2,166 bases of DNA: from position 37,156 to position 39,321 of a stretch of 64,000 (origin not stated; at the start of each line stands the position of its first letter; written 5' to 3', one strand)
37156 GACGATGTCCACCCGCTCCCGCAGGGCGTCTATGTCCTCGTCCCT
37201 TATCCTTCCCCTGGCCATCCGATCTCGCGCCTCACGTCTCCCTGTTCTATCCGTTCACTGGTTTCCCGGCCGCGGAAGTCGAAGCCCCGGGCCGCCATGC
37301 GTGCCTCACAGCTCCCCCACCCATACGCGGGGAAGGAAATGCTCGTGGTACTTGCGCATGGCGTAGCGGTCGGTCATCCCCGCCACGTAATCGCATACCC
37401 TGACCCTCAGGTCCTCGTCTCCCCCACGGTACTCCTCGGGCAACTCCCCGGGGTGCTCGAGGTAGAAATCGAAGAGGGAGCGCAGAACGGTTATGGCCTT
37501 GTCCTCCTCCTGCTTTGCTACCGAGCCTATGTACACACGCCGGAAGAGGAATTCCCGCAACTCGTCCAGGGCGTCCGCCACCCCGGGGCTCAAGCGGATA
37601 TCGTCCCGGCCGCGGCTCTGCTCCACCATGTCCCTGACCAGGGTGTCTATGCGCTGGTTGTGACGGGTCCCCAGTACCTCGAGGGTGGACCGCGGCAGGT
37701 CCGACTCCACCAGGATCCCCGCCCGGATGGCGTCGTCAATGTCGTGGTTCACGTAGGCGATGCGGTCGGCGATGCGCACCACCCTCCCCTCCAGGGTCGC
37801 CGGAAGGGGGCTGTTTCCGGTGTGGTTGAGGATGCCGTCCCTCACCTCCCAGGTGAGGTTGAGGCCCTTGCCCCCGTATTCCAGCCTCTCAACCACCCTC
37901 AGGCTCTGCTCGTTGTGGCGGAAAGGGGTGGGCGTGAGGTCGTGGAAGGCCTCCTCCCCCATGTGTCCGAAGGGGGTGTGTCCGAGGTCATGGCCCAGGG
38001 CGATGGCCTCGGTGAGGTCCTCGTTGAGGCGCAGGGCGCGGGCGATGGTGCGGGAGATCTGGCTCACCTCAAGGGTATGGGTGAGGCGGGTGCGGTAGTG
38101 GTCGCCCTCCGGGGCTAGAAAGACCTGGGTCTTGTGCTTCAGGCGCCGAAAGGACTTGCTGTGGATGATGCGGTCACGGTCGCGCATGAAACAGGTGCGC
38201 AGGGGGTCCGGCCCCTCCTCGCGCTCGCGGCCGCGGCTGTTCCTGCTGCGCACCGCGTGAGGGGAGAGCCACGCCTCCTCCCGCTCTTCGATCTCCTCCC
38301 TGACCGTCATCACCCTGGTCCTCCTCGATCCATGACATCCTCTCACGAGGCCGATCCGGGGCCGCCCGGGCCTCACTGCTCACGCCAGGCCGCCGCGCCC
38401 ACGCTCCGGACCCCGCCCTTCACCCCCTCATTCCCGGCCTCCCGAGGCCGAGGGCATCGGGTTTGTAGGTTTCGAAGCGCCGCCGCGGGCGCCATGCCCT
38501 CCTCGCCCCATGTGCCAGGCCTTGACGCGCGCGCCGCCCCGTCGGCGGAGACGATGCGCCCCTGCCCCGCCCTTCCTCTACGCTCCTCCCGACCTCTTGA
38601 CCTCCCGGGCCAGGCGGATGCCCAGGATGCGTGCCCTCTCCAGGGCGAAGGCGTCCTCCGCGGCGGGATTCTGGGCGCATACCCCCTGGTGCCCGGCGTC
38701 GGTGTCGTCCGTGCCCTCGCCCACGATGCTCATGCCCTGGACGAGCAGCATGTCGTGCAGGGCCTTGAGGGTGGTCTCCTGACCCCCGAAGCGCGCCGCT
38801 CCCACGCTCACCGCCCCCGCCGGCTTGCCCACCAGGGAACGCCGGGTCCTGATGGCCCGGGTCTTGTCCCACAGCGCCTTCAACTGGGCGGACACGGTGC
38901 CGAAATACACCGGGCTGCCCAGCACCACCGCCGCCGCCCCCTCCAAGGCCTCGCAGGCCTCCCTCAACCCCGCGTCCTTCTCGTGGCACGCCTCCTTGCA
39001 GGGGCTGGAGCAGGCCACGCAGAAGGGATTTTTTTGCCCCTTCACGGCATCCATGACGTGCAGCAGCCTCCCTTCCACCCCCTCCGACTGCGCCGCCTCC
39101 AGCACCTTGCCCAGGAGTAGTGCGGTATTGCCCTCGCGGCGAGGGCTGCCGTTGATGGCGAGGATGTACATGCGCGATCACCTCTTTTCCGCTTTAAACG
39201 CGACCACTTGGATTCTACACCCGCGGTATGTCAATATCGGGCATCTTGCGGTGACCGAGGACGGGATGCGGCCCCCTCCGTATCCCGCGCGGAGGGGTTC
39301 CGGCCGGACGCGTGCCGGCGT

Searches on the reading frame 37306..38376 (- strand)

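Call 58: search_protein_families(library=pfam, proteins=[window:37306-38376:-], max_evalue=0.00001)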
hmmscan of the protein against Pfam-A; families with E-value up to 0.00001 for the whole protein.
window:37306-38376:- (356 aa): 2 families
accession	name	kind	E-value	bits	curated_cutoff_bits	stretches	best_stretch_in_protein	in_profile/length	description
PF13286.11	HD_assoc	-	1.7e-22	80.1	22.2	1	260-344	1-90/91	Phosphohydrolase-associated domain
PF01966.28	HD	-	4.3e-17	62.9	22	1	97-207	1-114/116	HD domain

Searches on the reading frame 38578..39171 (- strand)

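Call 58: search_protein_families(library=pfam, proteins=[window:38578-39171:-], max_evalue=0.00001)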
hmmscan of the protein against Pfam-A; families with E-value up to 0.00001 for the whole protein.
window:38578-39171:- (197 aa): 2 families
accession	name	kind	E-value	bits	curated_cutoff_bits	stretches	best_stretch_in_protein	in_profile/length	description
PF03358.20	FMN_red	-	1.9e-30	105.9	24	1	1-153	1-143/152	NADPH-dependent FMN reductase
PF02525.22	Flavodoxin_2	-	2.8e-09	37.4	27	1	1-149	1-169/198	Flavodoxin-like fold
